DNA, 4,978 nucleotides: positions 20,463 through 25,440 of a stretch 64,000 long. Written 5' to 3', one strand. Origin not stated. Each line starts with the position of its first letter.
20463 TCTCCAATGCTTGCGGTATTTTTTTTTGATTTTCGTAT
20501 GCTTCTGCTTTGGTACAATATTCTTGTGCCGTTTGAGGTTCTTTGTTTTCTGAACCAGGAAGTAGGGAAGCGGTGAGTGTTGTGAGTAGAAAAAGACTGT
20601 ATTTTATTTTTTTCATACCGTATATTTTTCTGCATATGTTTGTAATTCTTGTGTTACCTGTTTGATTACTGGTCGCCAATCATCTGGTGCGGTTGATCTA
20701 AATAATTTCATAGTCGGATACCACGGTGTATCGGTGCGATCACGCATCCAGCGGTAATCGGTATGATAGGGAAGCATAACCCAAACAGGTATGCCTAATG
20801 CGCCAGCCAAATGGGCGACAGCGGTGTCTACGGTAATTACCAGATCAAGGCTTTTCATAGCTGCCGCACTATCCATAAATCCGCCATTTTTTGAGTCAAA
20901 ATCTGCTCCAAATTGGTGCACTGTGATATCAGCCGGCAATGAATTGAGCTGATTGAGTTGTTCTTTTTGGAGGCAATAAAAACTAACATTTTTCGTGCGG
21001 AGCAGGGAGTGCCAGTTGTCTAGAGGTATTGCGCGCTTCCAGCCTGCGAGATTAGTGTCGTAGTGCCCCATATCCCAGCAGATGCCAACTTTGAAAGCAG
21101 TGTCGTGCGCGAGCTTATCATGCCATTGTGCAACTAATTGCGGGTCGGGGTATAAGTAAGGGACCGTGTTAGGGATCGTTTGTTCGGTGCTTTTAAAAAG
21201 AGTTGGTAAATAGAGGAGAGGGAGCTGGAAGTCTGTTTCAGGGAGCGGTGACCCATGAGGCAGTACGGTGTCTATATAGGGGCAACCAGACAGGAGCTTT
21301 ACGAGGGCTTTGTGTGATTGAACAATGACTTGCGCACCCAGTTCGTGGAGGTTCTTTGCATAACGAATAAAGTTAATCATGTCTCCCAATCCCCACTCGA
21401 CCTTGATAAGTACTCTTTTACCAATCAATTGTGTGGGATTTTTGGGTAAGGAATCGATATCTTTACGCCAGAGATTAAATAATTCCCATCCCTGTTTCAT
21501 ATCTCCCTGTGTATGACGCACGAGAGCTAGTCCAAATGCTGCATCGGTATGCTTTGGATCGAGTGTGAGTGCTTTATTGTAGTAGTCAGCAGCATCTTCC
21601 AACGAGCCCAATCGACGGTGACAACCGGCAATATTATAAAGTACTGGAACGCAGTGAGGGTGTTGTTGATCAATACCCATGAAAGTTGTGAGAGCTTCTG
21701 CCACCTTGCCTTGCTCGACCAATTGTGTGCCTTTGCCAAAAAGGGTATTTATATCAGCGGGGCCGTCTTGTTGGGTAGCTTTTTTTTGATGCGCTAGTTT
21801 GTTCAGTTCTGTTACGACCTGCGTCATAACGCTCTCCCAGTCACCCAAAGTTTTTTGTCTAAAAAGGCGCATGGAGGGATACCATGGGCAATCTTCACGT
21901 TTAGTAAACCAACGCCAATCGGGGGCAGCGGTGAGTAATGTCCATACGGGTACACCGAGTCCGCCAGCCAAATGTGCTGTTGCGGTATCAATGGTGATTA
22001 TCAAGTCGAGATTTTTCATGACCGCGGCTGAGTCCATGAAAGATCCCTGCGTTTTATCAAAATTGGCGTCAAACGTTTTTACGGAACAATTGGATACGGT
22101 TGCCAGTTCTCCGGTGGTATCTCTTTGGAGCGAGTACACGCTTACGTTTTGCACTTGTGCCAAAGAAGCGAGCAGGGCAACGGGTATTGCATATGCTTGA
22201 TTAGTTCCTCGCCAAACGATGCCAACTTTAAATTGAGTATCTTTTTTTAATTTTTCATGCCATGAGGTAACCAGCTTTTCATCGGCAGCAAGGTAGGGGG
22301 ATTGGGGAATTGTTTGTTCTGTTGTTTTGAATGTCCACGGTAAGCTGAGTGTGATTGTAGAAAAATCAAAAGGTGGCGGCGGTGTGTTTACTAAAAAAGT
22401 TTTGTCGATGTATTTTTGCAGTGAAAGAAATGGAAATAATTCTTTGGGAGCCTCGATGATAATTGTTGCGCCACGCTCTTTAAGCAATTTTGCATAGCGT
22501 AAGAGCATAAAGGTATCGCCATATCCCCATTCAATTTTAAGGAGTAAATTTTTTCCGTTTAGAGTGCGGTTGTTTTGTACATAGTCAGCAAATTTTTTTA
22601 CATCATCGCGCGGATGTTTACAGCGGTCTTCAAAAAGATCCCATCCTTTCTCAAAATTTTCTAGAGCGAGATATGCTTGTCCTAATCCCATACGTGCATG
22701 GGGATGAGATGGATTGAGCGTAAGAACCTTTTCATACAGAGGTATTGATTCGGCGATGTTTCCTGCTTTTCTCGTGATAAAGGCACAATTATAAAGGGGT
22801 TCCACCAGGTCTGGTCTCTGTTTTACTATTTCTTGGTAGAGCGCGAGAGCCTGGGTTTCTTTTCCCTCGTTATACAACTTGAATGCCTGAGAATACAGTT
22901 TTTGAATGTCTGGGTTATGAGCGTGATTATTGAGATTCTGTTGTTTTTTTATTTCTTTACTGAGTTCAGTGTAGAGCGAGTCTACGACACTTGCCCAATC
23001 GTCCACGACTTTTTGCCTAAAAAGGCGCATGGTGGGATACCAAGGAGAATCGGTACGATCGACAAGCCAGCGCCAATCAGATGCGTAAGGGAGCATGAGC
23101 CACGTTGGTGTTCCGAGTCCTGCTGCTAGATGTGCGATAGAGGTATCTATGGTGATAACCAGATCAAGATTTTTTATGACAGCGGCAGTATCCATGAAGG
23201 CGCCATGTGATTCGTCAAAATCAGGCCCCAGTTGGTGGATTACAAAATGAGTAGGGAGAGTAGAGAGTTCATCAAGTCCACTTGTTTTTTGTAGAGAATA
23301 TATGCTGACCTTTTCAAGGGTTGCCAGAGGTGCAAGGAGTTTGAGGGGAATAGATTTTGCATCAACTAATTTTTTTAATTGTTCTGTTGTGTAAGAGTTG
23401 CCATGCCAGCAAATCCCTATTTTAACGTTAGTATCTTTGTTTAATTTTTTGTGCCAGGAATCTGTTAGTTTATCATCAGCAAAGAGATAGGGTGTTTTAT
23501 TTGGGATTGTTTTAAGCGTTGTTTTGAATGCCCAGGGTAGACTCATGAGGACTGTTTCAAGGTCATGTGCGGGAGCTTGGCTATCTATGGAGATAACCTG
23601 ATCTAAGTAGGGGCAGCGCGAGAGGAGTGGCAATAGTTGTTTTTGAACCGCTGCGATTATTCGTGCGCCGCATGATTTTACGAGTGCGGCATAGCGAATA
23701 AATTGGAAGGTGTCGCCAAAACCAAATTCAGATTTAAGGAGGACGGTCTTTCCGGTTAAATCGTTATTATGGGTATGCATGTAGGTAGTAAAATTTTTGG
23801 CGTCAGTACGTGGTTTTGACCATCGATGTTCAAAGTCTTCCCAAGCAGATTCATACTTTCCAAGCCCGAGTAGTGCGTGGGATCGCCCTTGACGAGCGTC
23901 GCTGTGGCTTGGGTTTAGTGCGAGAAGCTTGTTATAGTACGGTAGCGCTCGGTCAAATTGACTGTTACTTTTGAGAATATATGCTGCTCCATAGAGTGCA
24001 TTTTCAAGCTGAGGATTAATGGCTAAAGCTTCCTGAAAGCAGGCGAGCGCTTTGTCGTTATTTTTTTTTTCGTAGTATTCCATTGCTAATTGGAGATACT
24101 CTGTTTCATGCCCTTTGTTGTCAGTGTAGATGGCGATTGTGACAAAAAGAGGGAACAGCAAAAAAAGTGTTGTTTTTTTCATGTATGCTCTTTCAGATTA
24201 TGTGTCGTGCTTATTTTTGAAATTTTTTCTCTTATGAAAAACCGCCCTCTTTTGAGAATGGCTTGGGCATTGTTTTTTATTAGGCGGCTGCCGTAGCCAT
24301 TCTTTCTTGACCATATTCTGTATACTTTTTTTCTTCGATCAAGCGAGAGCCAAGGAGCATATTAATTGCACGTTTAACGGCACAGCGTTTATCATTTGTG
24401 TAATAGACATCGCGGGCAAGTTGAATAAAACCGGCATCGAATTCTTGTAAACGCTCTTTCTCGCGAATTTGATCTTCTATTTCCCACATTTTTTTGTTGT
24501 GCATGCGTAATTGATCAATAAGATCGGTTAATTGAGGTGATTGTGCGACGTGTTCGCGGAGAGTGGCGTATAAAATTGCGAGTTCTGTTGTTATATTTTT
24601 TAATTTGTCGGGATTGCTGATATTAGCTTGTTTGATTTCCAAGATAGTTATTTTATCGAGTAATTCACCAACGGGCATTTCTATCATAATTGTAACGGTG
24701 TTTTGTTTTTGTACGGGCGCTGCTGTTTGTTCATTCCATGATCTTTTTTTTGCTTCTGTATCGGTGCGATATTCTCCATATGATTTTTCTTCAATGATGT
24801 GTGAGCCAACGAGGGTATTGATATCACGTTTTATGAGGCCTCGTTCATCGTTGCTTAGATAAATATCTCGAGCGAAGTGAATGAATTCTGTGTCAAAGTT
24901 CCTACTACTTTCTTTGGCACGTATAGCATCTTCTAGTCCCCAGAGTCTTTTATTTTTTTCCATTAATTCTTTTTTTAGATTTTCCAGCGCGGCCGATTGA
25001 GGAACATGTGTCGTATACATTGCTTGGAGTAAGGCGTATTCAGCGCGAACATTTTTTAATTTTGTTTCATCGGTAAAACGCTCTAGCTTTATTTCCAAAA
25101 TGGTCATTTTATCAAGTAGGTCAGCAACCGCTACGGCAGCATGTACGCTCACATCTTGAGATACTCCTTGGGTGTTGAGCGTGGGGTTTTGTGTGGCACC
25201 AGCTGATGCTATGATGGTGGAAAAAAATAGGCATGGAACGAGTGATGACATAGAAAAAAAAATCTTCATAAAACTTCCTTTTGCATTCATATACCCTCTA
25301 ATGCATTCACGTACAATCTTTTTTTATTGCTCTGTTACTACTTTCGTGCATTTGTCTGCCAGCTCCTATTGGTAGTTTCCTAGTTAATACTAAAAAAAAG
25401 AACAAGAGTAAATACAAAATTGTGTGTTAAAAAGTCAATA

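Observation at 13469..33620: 20-kb co-directional array: 10 genes encoding 13 TPR + GT9-like glycosyltransferase modules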

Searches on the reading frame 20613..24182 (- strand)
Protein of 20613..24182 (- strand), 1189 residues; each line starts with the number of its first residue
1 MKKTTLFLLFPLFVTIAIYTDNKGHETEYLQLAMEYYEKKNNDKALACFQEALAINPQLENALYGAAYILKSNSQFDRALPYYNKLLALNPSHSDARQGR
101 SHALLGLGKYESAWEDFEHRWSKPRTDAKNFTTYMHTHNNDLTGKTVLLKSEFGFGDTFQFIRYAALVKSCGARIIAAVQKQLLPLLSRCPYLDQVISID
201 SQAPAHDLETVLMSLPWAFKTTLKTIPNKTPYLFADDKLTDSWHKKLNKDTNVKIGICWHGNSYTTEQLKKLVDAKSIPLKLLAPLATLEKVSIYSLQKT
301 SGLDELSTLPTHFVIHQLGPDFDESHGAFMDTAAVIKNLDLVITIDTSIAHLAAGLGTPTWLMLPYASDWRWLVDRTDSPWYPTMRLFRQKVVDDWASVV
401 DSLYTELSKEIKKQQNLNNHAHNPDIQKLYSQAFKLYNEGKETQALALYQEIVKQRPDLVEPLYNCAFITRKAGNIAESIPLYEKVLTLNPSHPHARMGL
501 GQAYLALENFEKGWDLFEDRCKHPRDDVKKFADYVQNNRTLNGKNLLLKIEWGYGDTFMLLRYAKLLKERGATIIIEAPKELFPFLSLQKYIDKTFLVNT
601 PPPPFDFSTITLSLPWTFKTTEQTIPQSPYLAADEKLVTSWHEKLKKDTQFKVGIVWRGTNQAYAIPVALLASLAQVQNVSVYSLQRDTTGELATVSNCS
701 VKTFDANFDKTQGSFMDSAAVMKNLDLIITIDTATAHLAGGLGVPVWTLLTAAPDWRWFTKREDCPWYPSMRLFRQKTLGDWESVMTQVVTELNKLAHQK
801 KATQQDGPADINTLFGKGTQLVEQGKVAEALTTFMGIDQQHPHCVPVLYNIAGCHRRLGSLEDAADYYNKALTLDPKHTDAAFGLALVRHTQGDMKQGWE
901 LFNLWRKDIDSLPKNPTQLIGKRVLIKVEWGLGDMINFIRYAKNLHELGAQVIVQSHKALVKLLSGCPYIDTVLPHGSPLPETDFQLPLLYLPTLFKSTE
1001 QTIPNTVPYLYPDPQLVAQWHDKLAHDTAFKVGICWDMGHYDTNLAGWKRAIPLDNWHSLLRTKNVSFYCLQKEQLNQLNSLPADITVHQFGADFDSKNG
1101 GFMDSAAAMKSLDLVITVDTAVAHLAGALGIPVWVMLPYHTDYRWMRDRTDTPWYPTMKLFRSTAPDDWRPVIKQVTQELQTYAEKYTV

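Call 4: search_protein_families(library=pfam, proteins=[window:20613-24182:-], max_evalue=0.01)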
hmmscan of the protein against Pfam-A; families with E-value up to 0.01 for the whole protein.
window:20613-24182:- (1189 aa): 20 families
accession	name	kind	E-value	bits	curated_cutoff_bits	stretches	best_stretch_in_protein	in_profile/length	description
PF14559.12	TPR_19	-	9.9e-26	90.3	25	3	472-512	3-43/68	Tetratricopeptide repeat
PF00515.34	TPR_1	-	1.1e-25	88.8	27.8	3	847-878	3-34/34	Tetratricopeptide repeat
PF07719.23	TPR_2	-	4.7e-25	86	27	2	847-878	3-34/34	Tetratricopeptide repeat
PF13432.12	TPR_16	-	7.8e-25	87.4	32.7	4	817-877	3-63/65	Tetratricopeptide repeat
PF13428.12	TPR_14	-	5e-21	73.5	23.5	1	848-886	4-42/44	Tetratricopeptide repeat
PF13414.12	TPR_11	-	1.3e-20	73.2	26.8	3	35-71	3-39/42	TPR repeat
PF13181.12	TPR_8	-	1.8e-19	68.6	25.7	2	846-878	2-34/34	Tetratricopeptide repeat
PF13431.12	TPR_17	-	4.8e-16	58.1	24.4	0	82-114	1-33/34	Tetratricopeptide repeat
PF24575.1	TPR_Slam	-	7.7e-15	55.6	35.2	0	464-505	51-92/104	Surface lipoprotein assembly modifier, N-terminal TPR repeats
PF13424.12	TPR_12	-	3e-14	53.4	30.1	1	848-895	6-61/77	Tetratricopeptide repeat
PF01075.23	Glyco_transf_9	-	9.1e-14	51.8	22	3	332-360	177-205/247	Glycosyltransferase family 9 (heptosyltransferase)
PF12895.13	ANAPC3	-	7.9e-13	48.9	27.2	1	39-113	2-75/82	Anaphase-promoting complex, cyclosome, subunit 3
PF13371.12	TPR_9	-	6.6e-12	45.7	35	1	69-119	4-54/73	Tetratricopeptide repeat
PF13174.12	TPR_6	-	1.9e-09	38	26.3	0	847-877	2-32/33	Tetratricopeptide repeat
PF23914.1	TPR_CcmH_CycH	-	1.5e-08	35.1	42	0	20-94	81-155/158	Cytochrome c-type biogenesis protein H TPR domain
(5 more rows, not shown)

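Call 7: search_protein_families(library=ncbifam, proteins=[window:20613-24182:-], max_evalue=0.01)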
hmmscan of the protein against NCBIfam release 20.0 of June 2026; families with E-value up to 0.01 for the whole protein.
window:20613-24182:- (1189 aa): 33 families (the best 25 are shown)
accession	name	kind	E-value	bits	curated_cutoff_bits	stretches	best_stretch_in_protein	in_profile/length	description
NF040959.1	MamA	equivalog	1.3e-24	86.8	200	3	427-519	37-130/204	magnetosome protein MamA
TIGR02917.1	PEP_TPR_lipo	equivalog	9e-22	76.8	312.2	3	21-96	562-637/899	XrtA/PEP-CTERM system TPR-repeat protein PrsT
TIGR02552.1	LcrH_SycD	equivalog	1e-20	73.8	104.8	3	805-893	12-100/136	SycD/LcrH family type III secretion system chaperone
TIGR02521.1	type_IV_pilW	equivalog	9.5e-20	71.1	154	2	23-124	28-129/234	type IV pilus biogenesis/stability protein PilW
NF053607.1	CHU_0125_OmpA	equivalog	6.3e-19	67.9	620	3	27-124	21-117/639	CHU_0125 family OmpA-like outer membrane integrity protein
NF002725.1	PRK02603.1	equivalog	1.1e-14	54.8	143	2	823-896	47-123/173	photosystem I assembly protein Ycf3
NF033762.1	social_mot_Tgl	equivalog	3.3e-13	49.6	225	1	27-119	33-125/252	social motility TPR repeat lipoprotein Tgl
NF033758.1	gliding_GltE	equivalog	4.3e-13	49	225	1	439-512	99-172/411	adventurous gliding motility TPR repeat lipoprotein GltE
TIGR03939.1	PGA_TPR_OMP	equivalog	9.5e-13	47.2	366.65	2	41-142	68-170/800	poly-beta-1,6 N-acetyl-D-glucosamine export porin PgaA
NF033920.0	C39_PA2778_fam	equivalog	8.7e-11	41.7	150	0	801-876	180-255/255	PA2778 family cysteine peptidase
NF007742.0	PRK10422.1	equivalog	5.8e-10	38.5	467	0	699-758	239-296/352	lipopolysaccharide core heptosyltransferase RfaQ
TIGR02193.1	heptsyl_trn_I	equivalog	8.4e-10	38.4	185.3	0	331-361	248-278/320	lipopolysaccharide heptosyltransferase I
NF047371.1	FlcA_CTERM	equivalog_domain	1.9e-08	33.2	300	1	403-511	414-524/646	periplasmic flagellar collar protein FlcA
NF008520.0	PRK11447.1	equivalog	5.1e-08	31.2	858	0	415-509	562-652/1157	cellulose synthase complex outer membrane protein BcsC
TIGR03302.1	OM_YfiO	subfamily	2e-07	30.8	81.4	0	414-497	22-107/239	outer membrane protein assembly factor BamD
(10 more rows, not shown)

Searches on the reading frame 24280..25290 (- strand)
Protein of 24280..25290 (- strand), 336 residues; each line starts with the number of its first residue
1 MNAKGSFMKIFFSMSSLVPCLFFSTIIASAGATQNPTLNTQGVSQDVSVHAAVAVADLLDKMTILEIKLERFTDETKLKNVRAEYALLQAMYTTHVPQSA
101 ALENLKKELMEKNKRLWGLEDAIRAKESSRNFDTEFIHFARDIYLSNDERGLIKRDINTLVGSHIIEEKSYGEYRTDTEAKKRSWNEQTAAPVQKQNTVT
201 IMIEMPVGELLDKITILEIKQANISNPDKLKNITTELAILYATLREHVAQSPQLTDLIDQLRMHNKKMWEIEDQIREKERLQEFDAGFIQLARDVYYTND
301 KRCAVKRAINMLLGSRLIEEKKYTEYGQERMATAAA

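Call 5: search_protein_families(library=pfam, proteins=[window:24280-25290:-], max_evalue=0.01)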
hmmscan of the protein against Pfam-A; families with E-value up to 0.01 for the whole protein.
window:24280-25290:- (336 aa): 2 families
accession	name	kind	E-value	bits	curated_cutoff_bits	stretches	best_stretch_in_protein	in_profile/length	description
PF19662.4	DUF6165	-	2.2e-19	69.9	27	2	53-172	5-116/134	Family of unknown function (DUF6165)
PF14063.11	DUF4254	-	0.00015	22.1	27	0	108-179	6-74/144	Protein of unknown function (DUF4254)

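Call 7: search_protein_families(library=ncbifam, proteins=[window:24280-25290:-], max_evalue=0.01)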
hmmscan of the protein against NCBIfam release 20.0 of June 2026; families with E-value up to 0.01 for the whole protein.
window:24280-25290:- (336 aa): 0 families

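Call 74: search_protein_families(library=padloc, proteins=[window:24280-25290:-], max_evalue=0.001)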
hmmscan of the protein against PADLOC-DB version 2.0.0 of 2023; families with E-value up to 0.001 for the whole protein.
window:24280-25290:- (336 aa): 0 families
